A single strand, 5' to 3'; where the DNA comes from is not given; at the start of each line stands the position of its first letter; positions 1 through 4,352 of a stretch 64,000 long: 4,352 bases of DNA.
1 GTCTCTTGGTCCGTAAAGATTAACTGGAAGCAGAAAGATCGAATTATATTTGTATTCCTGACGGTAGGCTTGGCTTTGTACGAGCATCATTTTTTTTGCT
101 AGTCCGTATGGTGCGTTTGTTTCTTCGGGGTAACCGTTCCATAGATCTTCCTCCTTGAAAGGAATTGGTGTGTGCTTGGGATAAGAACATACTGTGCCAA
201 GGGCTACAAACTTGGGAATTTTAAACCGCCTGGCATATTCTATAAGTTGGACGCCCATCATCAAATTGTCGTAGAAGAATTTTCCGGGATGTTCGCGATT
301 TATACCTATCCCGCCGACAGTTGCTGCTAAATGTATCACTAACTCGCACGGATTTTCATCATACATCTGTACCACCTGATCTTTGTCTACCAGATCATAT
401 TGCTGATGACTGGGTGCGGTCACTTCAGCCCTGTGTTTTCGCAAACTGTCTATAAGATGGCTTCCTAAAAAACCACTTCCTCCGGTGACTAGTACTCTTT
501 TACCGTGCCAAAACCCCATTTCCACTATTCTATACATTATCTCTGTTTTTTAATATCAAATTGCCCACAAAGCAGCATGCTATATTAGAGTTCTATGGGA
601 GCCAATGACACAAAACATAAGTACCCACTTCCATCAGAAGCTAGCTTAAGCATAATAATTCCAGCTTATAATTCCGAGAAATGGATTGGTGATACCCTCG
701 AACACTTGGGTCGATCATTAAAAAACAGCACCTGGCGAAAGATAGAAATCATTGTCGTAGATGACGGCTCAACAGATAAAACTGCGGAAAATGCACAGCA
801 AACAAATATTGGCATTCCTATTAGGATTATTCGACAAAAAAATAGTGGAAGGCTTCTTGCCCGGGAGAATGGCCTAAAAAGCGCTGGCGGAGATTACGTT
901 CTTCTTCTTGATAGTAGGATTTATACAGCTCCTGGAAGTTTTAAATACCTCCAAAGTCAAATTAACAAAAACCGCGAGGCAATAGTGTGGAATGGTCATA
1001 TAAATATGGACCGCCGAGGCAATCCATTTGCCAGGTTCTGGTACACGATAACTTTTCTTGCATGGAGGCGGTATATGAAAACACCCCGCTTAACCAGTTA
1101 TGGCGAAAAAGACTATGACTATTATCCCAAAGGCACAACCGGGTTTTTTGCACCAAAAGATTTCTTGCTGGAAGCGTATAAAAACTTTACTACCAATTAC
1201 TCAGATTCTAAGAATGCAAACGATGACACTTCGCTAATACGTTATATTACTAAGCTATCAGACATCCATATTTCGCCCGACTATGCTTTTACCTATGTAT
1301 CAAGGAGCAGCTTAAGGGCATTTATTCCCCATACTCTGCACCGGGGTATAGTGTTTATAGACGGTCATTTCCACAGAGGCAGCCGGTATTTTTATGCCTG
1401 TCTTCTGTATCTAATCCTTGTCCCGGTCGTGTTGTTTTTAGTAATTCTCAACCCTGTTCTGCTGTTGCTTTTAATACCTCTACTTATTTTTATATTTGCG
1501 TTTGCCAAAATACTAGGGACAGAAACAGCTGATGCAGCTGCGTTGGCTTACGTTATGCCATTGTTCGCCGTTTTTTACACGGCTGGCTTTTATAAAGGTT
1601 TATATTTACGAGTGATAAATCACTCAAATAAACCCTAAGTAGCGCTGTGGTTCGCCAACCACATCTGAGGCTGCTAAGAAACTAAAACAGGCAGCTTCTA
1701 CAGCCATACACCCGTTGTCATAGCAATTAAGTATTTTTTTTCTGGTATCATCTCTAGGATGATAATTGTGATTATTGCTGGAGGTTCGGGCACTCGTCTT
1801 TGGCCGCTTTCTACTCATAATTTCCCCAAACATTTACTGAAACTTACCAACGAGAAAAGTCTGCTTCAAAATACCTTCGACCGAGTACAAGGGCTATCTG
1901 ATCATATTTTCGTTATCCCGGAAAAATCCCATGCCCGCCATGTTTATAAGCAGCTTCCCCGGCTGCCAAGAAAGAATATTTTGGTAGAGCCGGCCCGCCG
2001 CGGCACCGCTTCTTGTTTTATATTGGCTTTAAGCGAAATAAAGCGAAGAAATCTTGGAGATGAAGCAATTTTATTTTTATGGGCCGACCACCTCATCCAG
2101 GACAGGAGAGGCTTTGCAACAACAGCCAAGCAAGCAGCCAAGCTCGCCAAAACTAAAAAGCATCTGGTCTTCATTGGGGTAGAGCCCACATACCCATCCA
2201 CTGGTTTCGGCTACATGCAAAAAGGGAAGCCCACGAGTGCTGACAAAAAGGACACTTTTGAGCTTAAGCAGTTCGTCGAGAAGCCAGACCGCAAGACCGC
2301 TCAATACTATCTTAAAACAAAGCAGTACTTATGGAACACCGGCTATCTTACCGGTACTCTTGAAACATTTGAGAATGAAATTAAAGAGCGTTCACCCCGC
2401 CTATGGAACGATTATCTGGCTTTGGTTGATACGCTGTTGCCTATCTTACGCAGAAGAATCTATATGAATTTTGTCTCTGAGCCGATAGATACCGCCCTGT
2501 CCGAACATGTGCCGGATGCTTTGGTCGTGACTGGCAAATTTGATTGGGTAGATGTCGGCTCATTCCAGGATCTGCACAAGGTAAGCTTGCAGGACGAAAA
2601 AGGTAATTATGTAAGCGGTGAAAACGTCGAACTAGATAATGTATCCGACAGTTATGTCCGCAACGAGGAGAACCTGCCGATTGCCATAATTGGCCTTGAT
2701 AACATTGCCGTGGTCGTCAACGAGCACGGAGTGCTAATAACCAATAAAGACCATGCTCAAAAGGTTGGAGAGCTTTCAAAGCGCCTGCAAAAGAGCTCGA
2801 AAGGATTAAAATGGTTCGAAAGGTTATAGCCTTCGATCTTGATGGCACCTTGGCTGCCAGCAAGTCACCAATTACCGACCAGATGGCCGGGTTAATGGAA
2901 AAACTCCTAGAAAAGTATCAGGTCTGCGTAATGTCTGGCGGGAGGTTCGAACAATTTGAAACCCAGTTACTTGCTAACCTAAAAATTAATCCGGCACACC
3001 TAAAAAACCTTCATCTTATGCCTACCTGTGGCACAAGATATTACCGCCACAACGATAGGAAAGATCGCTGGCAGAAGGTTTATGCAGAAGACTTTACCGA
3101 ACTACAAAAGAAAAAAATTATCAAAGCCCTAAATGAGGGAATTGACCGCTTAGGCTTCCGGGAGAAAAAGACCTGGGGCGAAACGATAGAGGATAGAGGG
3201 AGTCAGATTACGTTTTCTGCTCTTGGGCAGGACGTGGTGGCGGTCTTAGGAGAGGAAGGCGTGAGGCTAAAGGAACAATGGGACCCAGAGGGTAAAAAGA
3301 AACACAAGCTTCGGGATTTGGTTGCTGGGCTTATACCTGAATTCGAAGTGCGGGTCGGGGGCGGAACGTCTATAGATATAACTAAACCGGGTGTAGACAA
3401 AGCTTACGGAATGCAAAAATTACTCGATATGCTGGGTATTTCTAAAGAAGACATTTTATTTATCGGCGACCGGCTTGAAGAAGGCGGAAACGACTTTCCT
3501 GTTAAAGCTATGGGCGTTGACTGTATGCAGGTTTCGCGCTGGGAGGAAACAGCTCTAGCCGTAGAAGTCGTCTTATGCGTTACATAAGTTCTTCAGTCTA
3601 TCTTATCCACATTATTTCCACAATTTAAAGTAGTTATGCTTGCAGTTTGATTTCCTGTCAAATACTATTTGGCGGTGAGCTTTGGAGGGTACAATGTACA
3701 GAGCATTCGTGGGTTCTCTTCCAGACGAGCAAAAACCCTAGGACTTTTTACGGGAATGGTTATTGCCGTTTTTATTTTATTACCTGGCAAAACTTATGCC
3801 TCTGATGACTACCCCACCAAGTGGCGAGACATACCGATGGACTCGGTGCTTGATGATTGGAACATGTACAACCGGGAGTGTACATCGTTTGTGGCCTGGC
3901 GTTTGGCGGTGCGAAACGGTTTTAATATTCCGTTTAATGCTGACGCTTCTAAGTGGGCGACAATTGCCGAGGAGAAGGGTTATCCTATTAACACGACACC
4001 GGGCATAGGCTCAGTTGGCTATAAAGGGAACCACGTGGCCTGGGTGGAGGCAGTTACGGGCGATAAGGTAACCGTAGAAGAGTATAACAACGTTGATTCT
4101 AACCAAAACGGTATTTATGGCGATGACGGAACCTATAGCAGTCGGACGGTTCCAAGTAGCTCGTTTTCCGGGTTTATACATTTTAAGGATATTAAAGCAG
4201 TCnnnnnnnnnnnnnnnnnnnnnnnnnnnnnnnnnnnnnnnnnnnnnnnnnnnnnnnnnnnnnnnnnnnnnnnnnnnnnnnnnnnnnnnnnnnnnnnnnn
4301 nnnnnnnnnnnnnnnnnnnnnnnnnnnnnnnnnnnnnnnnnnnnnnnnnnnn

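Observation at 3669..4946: CHAP peptidoglycan hydrolase fused to tandem bulb-type mannose lectins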

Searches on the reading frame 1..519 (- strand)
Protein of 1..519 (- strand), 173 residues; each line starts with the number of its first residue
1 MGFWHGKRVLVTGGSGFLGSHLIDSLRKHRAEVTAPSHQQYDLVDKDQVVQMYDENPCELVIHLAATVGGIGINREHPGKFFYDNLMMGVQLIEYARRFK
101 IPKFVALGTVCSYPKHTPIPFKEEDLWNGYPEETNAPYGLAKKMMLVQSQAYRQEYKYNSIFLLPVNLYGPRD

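Call 74: search_protein_families(library=ncbifam, proteins=[window:1-519:-], max_evalue=0.00001)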
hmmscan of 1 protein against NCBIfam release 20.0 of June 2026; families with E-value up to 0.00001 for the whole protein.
seq(173 aa): 10 families
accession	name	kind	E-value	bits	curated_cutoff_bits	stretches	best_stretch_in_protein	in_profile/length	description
NF047922.1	GDPFucSynFcl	equivalog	1.9e-37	129.4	500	1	6-173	2-169/308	GDP-L-fucose synthase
TIGR01179.1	galE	equivalog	4.2e-16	58.7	262.3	1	8-167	1-175/332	UDP-glucose 4-epimerase GalE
TIGR04180.1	EDH_00030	hypoth_equivalog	3.3e-12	46.1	475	1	42-172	57-179/297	NAD-dependent 4,6-dehydratase LegB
TIGR02622.1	CDP_4_6_dhtase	equivalog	9.3e-09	34.9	278.45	0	3-36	1-34/352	CDP-glucose 4,6-dehydratase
TIGR01181.1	dTDP_gluc_dehyt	equivalog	1.1e-08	34.6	365.1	0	38-171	54-184/321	dTDP-glucose 4,6-dehydratase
NF007956.0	PRK10675.1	subfamily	1.3e-08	34.4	394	0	33-145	49-156/338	UDP-glucose 4-epimerase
TIGR01214.1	rmlD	equivalog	4e-08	32.7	224.05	1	8-68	1-61/285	dTDP-4-dehydrorhamnose reductase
NF042422.1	oxyalk_red_OleD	equivalog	6.3e-08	32.4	580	1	8-172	2-172/329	2-alkyl-3-oxoalkanoate reductase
TIGR02197.1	heptose_epim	equivalog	4.7e-06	26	274.6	0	9-172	1-174/316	ADP-glyceromanno-heptose 6-epimerase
NF042423.1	oxyalk_red_Shew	equivalog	7.2e-06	25.3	580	0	7-109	9-118/331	2-alkyl-3-oxoalkanoate reductase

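Call 75: search_solved_structures(query=window:1-519:-, max_evalue=1e-10)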
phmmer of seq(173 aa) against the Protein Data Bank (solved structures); distinct sequences matched with E-value up to 1e-10: 19.
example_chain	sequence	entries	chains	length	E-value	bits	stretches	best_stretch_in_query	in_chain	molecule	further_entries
7anh_A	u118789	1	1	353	7.8e-24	87.8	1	6-173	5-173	GDP-L-fucose synthase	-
8du0_A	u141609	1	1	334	1.1e-23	87.3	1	6-173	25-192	GDP-L-fucose synthase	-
7ll6_A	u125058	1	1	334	1.2e-23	87.3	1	6-173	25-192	GDP-L-fucose synthase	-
1bsv_A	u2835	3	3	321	1.1e-21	80.9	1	7-173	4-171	PROTEIN (GDP-FUCOSE SYNTHETASE) | GDP-FUCOSE SYNTHETASE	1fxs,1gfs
1bws_A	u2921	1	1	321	1.1e-21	80.9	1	7-173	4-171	PROTEIN (GDP-4-KETO-6-DEOXY-D-MANNOSE EPIMERASE/REDUCTASE)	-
1e6u_A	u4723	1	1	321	1.1e-21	80.8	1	7-173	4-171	GDP-FUCOSE SYNTHETASE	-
1e7q_A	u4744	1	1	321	1.5e-21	80.4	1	7-173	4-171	GDP-FUCOSE SYNTHETASE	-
1e7s_A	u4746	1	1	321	2.6e-21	79.6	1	7-173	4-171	GDP-FUCOSE SYNTHETASE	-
1e7r_A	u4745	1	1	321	1.9e-20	76.8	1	7-173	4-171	GDP-FUCOSE SYNTHETASE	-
4b8w_A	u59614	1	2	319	2.2e-19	73.3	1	4-173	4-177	GDP-L-FUCOSE SYNTHASE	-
4b8z_A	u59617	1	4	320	2.2e-19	73.3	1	4-173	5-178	GDP-L-FUCOSE SYNTHASE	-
4bkp_A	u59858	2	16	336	2.4e-19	73.2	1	4-173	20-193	GDP-L-FUCOSE SYNTHASE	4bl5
4e5y_A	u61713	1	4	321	4.2e-19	72.4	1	7-173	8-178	GDP-L-fucose synthase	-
8ewu_A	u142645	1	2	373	3.4e-18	69.4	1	7-173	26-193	GDP-L-fucose synthase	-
6aqy_A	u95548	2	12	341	2.4e-15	60.2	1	9-173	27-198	gdp-l-fucose synthetase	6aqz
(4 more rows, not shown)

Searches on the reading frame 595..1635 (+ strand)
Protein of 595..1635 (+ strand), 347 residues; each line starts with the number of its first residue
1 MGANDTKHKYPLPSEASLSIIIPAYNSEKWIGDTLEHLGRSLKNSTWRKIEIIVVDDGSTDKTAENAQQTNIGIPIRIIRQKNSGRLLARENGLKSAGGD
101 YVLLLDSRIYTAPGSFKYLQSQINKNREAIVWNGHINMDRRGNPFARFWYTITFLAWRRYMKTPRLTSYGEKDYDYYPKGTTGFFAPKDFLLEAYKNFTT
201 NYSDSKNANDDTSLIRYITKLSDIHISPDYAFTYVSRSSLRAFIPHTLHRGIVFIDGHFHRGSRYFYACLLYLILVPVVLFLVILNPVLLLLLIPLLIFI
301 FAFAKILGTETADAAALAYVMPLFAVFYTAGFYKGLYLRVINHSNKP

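Call 9: search_protein_families(library=pfam, proteins=[window:595-1635:+], max_evalue=0.001)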
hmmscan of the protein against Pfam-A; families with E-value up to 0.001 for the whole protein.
window:595-1635:+ (347 aa): 3 families
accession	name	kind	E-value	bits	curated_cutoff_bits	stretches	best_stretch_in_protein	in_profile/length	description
PF00535.33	Glycos_transf_2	-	1e-24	87.8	23.3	1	19-156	1-132/168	Glycosyl transferase family 2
PF13641.12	Glyco_tranf_2_3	-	3.5e-08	34.2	27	1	18-244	3-221/230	Glycosyltransferase like family 2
PF10111.15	Glyco_tranf_2_2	-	1.2e-07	32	27.3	1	19-125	1-110/276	Glycosyltransferase like family 2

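Call 63: search_protein_families(library=ncbifam, proteins=[window:595-1635:+], max_evalue=0.00001)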
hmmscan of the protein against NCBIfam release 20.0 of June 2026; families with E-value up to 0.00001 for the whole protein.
window:595-1635:+ (347 aa): 17 families
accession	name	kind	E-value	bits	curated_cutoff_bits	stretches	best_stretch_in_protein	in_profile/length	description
NF041875.1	EPS_EpsD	equivalog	4.8e-19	68.9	370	1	18-169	1-151/325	exopolysaccharide biosynthesis glycosyltransferase EpsD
NF007482.0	PRK10073.1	equivalog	2.7e-18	66.1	423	1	14-119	4-106/334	glycosyltransferase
TIGR03937.1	PgaC_IcaA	equivalog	2.2e-15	56.5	422.3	1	6-128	35-155/407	poly-beta-1,6-N-acetyl-D-glucosamine synthase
NF047683.1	TeichurnBiosyTuaG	equivalog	4.4e-15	56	400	1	16-148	6-136/252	teichuronic acid biosynthesis protein TuaG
TIGR04283.1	glyco_like_mftF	equivalog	7.5e-13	48.6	182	1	18-142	1-115/221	TIGR04283 family arsenosugar biosynthesis glycosyltransferase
TIGR03965.1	mycofact_glyco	equivalog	1.2e-12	47.5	280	1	11-148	69-204/467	mycofactocin biosynthesis glycosyltransferase MftF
NF038302.1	EPS_HpsE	equivalog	7.1e-12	44.9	300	1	17-219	2-206/307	hormogonium polysaccharide biosynthesis glycosyltransferase HpsE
NF047588.1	GlcsyltransPgfSStrep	equivalog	1.5e-10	40.8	500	1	18-125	3-112/308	glycosyltransferase PgfS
TIGR03469.1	HpnB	hypoth_equivalog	2.9e-08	33.1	379.25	1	16-130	44-167/386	hopene-associated glycosyltransferase HpnB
NF010496.0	PRK13915.1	equivalog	4.5e-08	32.5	262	1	15-70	30-84/307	glucosyl-3-phosphoglycerate synthase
NF007986.1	PRK10714.1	equivalog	6.7e-08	31.9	529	1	18-124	8-116/316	undecaprenyl-phosphate 4-deoxy-4-formamido-L-arabinose transferase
NF053739.1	GlytfEpsEBac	equivalog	7.8e-08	31.6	450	1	18-143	3-128/265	glycosyltransferase EpsE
NF050050.1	ProtGlycPglI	equivalog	2.7e-07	30.3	500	1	17-138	3-123/306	GalNAc(5)-diNAcBac-PP-undecaprenol beta-1,3-glucosyltransferase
TIGR03111.1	glyc2_xrt_Gpos1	hypoth_equivalog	3.1e-07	29.6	363.95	1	16-138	49-171/439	TIGR03111 family XrtG-associated glycosyltransferase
NF050819.1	PolSacchBiosHfsG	equivalog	3.3e-07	29.8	500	1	15-134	11-127/302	polysaccharide biosynthesis protein HfsG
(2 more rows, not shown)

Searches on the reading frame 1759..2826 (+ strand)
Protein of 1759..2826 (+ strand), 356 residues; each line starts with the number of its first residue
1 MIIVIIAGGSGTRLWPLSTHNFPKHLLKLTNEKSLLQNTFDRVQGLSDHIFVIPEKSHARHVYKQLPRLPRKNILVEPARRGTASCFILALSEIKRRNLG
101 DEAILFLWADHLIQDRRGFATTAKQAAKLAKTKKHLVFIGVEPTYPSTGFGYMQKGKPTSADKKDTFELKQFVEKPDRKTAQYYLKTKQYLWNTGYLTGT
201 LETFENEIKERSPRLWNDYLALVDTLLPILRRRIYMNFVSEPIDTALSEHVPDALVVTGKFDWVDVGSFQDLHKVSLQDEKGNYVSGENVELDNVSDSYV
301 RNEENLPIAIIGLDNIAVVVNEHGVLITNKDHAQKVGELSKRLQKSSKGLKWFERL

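Call 9: search_protein_families(library=pfam, proteins=[window:1759-2826:+], max_evalue=0.001)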
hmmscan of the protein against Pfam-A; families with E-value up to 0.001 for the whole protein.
window:1759-2826:+ (356 aa): 3 families
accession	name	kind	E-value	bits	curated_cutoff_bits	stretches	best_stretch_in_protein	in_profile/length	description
PF00483.29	NTP_transferase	-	7.2e-38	131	21.2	1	4-281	3-244/245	Nucleotidyl transferase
PF12804.13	NTP_transf_3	-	3.5e-07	31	27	1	4-113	2-98/160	MobA-like NTP transferase domain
PF22640.1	ManC_GMP_beta-helix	-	1e-06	28.9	27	1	288-343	2-55/55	MannoseP isomerase/GMP-like beta-helix domain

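Call 63: search_protein_families(library=ncbifam, proteins=[window:1759-2826:+], max_evalue=0.00001)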
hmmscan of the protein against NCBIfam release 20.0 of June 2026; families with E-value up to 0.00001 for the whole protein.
window:1759-2826:+ (356 aa): 3 families
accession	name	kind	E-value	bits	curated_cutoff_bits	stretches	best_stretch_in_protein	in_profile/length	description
TIGR01479.1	GMP_PMI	equivalog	9.7e-73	245.5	372.95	1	2-347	2-349/467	mannose-1-phosphate guanylyltransferase/mannose-6-phosphate isomerase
NF012004.0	PRK15460.1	equivalog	3.8e-54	184.1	859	1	3-344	8-356/478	mannose-1-phosphate guanyltransferase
TIGR03992.1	Arch_glmU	subfamily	8.5e-09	34.8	292.1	1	1-125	1-120/393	bifunctional sugar-1-phosphate nucleotidylyltransferase/acetyltransferase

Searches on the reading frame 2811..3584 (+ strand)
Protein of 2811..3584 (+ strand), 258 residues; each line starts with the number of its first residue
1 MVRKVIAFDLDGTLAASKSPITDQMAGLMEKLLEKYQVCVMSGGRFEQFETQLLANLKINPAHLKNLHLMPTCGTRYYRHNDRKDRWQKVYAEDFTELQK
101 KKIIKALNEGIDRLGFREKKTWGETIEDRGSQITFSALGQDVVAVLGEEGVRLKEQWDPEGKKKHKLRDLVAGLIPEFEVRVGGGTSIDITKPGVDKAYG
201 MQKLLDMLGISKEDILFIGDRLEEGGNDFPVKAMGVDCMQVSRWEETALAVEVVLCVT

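Call 9: search_protein_families(library=pfam, proteins=[window:2811-3584:+], max_evalue=0.001)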
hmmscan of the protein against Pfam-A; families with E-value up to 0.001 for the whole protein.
window:2811-3584:+ (258 aa): 3 families
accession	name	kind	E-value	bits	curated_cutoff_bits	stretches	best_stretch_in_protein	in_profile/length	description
PF08282.18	Hydrolase_3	-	9.7e-14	52.1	20.9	1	6-221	1-212/255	haloacid dehalogenase-like hydrolase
PF00702.32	Hydrolase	-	1.8e-08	35.4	26.4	0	167-222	131-181/191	haloacid dehalogenase-like hydrolase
PF03332.19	PMM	-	2.7e-07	31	22.4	1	27-231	3-194/221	Eukaryotic phosphomannomutase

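Call 63: search_protein_families(library=ncbifam, proteins=[window:2811-3584:+], max_evalue=0.00001)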
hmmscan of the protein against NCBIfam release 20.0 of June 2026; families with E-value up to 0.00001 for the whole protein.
window:2811-3584:+ (258 aa): 5 families
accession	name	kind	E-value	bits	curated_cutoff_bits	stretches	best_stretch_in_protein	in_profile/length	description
TIGR01484.1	HAD-SF-IIB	subfamily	1.8e-22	80.5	41.8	1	6-235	2-215/221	HAD-IIB family hydrolase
TIGR00099.1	Cof-subfamily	subfamily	4.5e-14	52.7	137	1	5-221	1-213/256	Cof-type HAD-IIB family hydrolase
TIGR01487.1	Pglycolate_arch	equivalog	8.6e-11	42.1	122.75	0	171-220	121-171/215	phosphoglycolate phosphatase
TIGR01482.1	SPP-subfamily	subfamily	1.2e-10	41.3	107.15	1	6-229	1-178/225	sucrose-phosphate phosphatase subfamily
NF002245.0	PRK01158.1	equivalog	1e-07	31.5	198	0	173-221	135-182/233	phosphoglycolate phosphatase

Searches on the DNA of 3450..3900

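Call 62: search_rna_families(source=window, start=3450, end=3900, threshold=evalue, max_evalue=1)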
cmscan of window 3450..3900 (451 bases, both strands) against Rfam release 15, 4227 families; matches with E-value up to 1: 1.
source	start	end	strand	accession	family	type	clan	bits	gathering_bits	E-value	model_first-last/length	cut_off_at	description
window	3561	3621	-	RF00331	snoZ169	Gene; snRNA; snoRNA; CD-box;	-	20.8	55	0.49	1-69/69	no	Small nucleolar RNA Z169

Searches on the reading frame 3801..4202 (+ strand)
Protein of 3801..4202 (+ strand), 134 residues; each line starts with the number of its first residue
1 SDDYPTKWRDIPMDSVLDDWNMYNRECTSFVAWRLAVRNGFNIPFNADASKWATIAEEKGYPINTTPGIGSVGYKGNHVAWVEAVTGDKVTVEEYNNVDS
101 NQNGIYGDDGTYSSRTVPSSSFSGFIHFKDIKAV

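Call 48: search_solved_structures(query=window:3801-4202:+, max_evalue=1, show_alignments=3)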
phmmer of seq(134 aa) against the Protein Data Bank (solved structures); distinct sequences matched with E-value up to 1: 5.
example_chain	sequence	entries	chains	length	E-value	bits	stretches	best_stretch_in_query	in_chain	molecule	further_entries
2lrj_A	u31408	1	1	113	0.00046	23.5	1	20-119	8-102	Staphyloxanthin biosynthesis protein, putative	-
2k3a_A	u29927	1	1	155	0.0017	21.7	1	26-102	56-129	CHAP domain protein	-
9eum_A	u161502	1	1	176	0.024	18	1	22-104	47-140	Peptidase C51 domain-containing protein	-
9euf_E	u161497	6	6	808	0.18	15.2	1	22-104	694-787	Peptidase C51 domain-containing protein | ORF56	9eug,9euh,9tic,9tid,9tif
2cqy_A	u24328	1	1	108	0.24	14.7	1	47-92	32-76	Propionyl-CoA carboxylase alpha chain, mitochondrial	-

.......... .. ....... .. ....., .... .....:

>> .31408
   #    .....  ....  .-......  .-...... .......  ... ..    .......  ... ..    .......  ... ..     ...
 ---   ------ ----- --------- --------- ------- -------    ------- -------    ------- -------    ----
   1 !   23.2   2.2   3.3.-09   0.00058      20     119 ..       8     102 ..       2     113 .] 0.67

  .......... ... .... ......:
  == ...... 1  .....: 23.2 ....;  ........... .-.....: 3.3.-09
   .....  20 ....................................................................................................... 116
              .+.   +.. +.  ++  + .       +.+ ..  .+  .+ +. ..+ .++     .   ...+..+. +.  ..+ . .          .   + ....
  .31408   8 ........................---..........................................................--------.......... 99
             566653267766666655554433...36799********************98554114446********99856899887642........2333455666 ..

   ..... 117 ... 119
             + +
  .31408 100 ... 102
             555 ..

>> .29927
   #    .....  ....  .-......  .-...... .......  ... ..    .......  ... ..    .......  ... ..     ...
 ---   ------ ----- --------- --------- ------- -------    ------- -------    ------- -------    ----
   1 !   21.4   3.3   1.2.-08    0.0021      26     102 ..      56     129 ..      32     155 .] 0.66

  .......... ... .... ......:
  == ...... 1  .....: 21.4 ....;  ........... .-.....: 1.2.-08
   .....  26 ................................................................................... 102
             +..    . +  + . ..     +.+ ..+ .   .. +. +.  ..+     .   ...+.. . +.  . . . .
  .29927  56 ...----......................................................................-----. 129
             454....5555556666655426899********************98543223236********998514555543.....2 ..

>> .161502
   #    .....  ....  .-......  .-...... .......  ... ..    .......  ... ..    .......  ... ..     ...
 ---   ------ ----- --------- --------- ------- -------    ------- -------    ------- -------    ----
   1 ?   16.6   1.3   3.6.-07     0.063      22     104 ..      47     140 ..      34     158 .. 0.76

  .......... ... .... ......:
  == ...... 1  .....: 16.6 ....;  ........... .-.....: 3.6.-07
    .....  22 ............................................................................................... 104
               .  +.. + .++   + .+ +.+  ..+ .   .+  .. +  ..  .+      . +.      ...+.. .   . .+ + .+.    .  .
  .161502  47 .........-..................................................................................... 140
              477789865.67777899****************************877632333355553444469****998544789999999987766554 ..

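Call 77: find_homologous_proteins(query=window:3801-4202:+, max_evalue=1e-10)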
Query seq(134 aa) (134 aa): 16 proteins with E <= 1e-10 among 27 candidates.
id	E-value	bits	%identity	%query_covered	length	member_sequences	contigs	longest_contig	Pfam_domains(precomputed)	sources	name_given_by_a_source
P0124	1.4e-33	134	51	97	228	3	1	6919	PF05257.23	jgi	-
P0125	1.4e-26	111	49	98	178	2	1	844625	PF05257.23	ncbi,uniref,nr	ncbi:hypothetical protein BS329_09580 [Amycolatopsis coloradensis]|uniref:Peptidase C51 domain-conta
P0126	3.6e-26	110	50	90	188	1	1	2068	PF05257.23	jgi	jgi:surface antigen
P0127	2.1e-24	104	59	63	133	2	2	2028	PF05257.23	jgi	jgi:surface antigen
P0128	1.6e-21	95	52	72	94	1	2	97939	PF05257.23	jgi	jgi:surface antigen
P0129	2.1e-21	94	43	97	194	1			PF05257.23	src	-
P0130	2.5e-21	94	44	96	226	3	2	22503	PF05257.23,PF08460.17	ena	-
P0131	8.1e-21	93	45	94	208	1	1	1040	PF05257.23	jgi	jgi:surface antigen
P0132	3.2e-17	81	41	98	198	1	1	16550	PF05257.23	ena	-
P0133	1.8e-16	78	37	98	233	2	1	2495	PF05257.23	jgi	-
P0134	3.9e-14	71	43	72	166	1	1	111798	PF05257.23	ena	-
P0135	2.1e-13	68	39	98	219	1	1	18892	PF05257.23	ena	-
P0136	2.6e-13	68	44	72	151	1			PF05257.23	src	-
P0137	6.0e-13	67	42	72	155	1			PF05257.23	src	-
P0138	4.6e-12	64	38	97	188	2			PF05257.23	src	-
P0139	6.7e-11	60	44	72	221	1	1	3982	PF05257.23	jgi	jgi:surface antigen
